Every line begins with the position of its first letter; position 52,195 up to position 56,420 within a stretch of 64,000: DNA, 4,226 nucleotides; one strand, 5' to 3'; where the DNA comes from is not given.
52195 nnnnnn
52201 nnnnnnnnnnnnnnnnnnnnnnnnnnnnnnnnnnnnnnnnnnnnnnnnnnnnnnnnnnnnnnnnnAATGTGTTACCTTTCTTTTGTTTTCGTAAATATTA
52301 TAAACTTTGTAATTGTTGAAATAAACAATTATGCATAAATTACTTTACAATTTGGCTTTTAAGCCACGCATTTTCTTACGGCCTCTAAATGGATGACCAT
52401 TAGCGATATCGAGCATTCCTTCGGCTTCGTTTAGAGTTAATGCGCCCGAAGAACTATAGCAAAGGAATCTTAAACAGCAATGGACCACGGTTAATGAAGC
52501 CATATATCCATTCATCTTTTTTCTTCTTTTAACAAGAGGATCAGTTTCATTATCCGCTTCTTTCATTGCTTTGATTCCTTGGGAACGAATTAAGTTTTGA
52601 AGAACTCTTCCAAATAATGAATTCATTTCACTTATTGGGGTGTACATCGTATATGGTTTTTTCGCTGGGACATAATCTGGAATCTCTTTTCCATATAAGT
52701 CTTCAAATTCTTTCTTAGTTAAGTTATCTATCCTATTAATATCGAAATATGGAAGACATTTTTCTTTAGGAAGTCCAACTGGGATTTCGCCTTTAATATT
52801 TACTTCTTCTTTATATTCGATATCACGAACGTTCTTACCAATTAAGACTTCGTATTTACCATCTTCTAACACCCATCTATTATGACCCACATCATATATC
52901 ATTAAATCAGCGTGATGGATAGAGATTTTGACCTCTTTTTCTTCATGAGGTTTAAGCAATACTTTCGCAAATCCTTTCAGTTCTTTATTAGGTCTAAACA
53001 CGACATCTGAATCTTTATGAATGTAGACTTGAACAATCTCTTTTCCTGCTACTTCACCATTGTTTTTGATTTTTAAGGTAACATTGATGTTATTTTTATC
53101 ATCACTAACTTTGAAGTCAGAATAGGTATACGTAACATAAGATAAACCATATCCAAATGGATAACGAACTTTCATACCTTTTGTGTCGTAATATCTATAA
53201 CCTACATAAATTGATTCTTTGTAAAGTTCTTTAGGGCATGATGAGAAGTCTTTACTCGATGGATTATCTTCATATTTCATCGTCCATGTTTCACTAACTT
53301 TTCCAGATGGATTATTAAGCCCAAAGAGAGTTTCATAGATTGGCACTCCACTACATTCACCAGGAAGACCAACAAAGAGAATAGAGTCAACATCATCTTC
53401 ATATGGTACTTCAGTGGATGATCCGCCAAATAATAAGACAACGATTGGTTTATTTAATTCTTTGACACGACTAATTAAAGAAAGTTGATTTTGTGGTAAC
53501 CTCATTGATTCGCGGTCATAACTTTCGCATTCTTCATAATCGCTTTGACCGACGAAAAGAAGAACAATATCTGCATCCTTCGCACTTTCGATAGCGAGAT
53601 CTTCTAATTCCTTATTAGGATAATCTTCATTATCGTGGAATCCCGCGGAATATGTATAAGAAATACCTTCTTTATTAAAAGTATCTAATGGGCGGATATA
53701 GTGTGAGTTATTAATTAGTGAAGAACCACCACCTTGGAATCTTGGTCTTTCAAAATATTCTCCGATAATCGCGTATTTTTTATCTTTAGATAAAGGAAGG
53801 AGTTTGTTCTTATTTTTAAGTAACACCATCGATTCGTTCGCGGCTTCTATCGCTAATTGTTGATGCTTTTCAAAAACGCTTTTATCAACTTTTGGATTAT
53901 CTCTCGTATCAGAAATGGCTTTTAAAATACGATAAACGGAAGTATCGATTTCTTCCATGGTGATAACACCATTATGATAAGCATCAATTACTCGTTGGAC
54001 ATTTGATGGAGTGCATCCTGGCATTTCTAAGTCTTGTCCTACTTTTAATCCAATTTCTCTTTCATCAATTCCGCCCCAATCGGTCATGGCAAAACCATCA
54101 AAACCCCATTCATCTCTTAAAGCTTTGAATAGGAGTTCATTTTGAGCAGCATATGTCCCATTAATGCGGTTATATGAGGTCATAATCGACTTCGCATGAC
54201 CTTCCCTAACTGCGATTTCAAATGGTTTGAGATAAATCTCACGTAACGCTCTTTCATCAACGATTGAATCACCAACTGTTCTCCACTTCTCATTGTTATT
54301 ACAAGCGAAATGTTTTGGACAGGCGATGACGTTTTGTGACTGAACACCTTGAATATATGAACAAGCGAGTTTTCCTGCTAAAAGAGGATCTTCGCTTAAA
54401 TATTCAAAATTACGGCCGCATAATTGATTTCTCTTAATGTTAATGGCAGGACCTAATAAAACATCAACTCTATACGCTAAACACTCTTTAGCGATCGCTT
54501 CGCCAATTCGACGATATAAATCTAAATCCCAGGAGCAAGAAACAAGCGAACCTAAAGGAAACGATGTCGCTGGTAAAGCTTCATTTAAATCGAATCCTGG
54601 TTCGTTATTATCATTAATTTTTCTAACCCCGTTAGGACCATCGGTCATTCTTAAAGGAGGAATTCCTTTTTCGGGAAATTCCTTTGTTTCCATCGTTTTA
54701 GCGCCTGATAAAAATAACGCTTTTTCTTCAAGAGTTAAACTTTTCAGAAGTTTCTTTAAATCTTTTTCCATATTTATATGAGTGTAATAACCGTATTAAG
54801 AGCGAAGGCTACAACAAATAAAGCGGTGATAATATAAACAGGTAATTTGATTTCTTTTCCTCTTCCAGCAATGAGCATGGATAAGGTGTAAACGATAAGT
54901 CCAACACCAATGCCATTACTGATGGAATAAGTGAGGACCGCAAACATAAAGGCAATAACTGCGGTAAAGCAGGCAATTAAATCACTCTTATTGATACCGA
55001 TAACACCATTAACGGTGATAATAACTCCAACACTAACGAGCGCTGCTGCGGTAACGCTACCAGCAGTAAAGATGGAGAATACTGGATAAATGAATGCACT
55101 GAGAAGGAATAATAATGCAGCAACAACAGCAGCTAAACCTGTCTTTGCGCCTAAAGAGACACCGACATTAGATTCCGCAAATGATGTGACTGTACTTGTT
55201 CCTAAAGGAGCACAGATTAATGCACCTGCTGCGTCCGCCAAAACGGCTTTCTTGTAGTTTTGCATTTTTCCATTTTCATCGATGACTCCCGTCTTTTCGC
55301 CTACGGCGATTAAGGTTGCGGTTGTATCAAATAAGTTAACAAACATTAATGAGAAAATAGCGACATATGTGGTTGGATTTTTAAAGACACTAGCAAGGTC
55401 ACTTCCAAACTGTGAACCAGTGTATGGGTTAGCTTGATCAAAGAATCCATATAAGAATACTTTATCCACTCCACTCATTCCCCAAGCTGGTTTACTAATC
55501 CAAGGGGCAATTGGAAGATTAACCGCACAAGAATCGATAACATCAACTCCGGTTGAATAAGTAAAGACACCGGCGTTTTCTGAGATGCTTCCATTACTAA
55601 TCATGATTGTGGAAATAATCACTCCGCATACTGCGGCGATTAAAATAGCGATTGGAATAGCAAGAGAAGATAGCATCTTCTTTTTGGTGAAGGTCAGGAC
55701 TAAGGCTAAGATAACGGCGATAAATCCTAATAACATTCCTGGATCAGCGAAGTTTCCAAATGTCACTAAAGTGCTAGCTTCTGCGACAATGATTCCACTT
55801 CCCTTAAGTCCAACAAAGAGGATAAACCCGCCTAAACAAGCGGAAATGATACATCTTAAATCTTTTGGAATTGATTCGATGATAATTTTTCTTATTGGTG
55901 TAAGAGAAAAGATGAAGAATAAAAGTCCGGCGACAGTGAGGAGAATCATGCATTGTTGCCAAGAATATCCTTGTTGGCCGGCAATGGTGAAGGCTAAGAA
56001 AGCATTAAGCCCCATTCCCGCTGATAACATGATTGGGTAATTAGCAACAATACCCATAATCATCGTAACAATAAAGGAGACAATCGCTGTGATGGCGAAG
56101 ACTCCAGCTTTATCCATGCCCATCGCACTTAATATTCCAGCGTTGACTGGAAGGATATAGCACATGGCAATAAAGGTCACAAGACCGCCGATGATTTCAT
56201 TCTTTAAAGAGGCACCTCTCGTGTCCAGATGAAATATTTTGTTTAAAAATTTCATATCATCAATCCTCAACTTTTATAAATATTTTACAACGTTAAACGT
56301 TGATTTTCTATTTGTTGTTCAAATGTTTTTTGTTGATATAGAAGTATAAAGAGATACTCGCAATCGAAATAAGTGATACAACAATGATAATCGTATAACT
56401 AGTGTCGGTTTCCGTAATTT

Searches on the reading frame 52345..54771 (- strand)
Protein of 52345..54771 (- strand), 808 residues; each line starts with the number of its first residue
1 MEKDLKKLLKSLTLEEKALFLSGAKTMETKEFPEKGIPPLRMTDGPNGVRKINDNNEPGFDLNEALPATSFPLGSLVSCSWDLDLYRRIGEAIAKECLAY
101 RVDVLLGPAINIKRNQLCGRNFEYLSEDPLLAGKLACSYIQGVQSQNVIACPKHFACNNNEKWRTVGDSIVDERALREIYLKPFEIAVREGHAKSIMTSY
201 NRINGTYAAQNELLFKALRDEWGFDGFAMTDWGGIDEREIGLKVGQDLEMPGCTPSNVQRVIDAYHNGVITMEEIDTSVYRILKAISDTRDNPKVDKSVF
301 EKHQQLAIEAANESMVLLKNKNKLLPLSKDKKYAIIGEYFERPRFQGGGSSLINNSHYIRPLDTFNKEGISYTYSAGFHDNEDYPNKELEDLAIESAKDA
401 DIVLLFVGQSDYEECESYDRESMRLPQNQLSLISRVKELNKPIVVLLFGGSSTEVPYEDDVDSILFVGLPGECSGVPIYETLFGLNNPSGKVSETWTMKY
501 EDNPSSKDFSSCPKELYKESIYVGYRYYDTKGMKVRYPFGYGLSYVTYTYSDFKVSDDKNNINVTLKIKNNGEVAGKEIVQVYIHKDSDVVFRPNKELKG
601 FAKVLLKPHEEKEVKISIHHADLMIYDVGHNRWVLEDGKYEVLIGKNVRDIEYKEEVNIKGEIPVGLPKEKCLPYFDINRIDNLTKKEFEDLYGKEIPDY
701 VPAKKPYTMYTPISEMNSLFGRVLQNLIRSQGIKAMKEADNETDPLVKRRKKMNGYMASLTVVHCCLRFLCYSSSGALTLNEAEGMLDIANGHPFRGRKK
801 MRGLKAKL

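Call 65: search_protein_families(library=pfam, proteins=[window:52345-54771:-], max_evalue=0.00001)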
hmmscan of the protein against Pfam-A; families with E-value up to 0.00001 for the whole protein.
window:52345-54771:- (808 aa): 3 families
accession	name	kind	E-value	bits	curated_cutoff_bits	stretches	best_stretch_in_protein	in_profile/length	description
PF01915.27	Glyco_hydro_3_C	-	1.1e-43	150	31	1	315-545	1-200/200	Glycosyl hydrolase family 3 C-terminal domain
PF00933.27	Glyco_hydro_3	-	1.5e-31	110.4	27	1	68-284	82-315/316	Glycosyl hydrolase family 3 N terminal domain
PF14310.12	Fn3-like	-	1.1e-22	80.3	25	1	578-647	1-70/71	Fibronectin type III-like domain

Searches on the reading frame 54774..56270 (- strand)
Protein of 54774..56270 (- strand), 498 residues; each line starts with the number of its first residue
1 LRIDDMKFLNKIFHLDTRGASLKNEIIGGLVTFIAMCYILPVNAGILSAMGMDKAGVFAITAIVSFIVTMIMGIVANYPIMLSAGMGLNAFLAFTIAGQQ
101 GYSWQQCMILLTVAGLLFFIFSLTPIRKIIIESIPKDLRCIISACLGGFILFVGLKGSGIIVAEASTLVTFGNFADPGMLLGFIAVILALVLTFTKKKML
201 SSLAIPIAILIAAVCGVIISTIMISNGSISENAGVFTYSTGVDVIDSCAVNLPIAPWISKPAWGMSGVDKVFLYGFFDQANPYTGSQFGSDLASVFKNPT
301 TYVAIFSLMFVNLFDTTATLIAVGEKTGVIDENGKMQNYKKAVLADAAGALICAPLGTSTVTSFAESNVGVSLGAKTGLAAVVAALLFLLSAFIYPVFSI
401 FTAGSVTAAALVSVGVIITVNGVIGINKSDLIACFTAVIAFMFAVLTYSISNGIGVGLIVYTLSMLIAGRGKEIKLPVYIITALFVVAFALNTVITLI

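Call 65: search_protein_families(library=pfam, proteins=[window:54774-56270:-], max_evalue=0.00001)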
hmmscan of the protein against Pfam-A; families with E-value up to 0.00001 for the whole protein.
window:54774-56270:- (498 aa): 1 family
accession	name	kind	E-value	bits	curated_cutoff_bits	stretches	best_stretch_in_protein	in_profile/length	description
PF00860.26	Xan_ur_permease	-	3.6e-22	79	27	1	24-421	2-355/389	Permease family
